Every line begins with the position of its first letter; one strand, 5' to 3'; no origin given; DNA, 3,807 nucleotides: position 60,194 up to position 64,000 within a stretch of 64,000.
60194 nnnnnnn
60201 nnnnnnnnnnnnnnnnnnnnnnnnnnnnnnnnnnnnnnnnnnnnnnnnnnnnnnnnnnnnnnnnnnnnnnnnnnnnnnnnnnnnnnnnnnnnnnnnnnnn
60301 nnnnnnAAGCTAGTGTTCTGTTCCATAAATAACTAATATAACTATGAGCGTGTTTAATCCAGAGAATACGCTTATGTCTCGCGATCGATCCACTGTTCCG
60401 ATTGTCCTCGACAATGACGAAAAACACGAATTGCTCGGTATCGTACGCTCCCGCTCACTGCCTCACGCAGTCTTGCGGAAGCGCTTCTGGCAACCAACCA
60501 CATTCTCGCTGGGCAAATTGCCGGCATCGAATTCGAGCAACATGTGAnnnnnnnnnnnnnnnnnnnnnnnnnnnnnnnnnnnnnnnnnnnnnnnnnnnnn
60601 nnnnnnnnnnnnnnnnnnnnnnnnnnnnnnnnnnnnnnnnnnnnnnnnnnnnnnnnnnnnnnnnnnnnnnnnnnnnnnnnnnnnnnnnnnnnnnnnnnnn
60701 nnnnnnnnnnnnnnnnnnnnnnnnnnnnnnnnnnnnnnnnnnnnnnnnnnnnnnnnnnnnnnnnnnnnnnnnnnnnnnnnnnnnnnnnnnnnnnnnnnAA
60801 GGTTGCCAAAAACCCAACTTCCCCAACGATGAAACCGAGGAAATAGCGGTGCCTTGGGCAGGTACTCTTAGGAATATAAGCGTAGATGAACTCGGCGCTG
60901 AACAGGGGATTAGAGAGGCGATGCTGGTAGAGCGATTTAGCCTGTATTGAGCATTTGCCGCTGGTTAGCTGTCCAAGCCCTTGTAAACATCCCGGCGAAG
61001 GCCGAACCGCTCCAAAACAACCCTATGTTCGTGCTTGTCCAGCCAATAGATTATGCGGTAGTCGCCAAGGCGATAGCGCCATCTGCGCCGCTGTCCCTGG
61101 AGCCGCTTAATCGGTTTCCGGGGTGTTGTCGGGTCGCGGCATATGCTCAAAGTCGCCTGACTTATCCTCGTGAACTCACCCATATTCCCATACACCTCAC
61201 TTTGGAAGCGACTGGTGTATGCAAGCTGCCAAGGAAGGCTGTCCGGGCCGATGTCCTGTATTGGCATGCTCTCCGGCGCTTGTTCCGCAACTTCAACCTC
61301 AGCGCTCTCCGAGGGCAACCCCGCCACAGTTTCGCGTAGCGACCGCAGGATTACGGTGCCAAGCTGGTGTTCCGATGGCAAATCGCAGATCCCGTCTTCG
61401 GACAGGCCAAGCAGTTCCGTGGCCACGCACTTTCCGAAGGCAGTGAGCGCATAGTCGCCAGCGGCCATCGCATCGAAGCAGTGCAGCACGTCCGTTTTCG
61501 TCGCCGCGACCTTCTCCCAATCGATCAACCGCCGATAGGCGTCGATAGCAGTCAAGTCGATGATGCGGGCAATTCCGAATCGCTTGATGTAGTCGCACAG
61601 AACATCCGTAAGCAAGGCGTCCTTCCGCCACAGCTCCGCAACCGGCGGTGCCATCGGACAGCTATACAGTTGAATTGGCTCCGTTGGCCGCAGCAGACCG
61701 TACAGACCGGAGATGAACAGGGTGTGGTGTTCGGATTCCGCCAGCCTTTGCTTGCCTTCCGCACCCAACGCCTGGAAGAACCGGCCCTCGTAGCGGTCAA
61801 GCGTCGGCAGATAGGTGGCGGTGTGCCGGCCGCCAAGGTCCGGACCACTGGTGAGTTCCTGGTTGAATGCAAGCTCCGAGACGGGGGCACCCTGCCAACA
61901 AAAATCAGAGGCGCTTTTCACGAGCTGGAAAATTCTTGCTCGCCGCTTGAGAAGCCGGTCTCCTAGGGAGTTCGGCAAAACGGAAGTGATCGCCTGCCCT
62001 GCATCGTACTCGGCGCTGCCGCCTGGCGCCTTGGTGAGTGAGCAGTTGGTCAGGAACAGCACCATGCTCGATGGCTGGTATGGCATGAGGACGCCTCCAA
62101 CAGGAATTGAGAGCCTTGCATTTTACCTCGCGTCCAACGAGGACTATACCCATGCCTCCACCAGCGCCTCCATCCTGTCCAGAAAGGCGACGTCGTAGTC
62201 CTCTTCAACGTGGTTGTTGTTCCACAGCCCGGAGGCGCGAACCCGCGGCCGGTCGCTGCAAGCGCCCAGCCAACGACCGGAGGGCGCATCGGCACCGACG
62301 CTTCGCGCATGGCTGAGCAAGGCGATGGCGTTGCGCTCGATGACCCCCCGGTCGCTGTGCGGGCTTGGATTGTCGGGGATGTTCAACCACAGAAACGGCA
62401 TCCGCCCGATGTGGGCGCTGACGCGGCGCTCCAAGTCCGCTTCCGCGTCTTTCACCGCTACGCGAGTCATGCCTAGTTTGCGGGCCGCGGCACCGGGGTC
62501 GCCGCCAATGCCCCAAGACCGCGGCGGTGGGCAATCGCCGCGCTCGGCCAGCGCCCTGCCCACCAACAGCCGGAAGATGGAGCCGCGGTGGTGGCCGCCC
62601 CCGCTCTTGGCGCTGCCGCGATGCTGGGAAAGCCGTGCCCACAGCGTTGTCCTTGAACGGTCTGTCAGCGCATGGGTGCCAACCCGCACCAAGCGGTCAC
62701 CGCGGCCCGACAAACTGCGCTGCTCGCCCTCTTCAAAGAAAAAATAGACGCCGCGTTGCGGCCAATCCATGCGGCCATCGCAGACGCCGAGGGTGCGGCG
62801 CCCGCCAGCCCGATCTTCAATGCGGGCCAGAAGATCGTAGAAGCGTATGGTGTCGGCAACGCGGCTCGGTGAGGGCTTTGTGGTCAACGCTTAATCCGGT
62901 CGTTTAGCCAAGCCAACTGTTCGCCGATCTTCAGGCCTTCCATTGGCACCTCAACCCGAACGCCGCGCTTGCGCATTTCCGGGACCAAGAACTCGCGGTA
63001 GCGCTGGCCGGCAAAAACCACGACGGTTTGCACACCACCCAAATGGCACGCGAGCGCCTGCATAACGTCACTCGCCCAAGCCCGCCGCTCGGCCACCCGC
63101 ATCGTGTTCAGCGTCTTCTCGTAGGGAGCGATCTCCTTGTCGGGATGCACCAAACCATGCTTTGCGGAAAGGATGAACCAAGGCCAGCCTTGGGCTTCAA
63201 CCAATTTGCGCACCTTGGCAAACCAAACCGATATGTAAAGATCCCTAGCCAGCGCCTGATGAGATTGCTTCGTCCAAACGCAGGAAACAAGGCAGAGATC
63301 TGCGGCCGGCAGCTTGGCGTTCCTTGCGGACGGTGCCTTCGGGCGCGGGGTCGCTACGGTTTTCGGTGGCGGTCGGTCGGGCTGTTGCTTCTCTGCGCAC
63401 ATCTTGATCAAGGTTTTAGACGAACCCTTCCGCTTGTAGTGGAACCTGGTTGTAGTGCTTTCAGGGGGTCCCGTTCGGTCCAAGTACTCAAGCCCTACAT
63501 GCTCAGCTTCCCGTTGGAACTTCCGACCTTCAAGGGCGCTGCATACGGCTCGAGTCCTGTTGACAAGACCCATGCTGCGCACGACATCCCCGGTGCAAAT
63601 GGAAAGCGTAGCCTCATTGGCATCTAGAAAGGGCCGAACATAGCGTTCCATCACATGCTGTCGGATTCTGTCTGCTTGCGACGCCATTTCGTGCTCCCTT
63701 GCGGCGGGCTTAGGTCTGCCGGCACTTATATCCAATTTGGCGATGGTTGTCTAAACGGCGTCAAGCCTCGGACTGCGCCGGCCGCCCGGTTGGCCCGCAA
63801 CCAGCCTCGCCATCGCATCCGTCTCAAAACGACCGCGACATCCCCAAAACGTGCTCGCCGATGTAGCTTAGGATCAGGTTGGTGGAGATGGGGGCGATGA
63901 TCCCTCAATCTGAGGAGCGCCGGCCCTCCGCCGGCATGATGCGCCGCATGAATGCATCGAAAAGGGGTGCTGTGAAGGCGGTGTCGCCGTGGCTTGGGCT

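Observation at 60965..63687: Three-gene operon: DUF6884 protein, GIY-YIG-like nuclease, and YaaA/DUF6884-like protein fused to a RelE-fold domain; candidate undescribed conflict/defence system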

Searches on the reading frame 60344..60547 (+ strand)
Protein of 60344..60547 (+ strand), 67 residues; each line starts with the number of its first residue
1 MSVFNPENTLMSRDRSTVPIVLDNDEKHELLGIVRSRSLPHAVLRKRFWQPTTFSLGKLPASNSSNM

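Call 99: search_protein_families(library=pfam, proteins=[window:60344-60547:+], max_evalue=1)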
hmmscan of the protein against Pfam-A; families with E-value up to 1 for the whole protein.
window:60344-60547:+ (67 aa): 1 family
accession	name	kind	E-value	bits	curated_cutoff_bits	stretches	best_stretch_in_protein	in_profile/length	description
PF00571.33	CBS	-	0.033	15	24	1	10-39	24-51/57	CBS domain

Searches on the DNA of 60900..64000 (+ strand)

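Call 9: search_dna_similar(query=window:60900-64000:+, collection=plasmids, mode=near, max_rows=15)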
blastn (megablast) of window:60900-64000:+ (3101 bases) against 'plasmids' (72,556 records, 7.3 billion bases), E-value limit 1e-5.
No match.
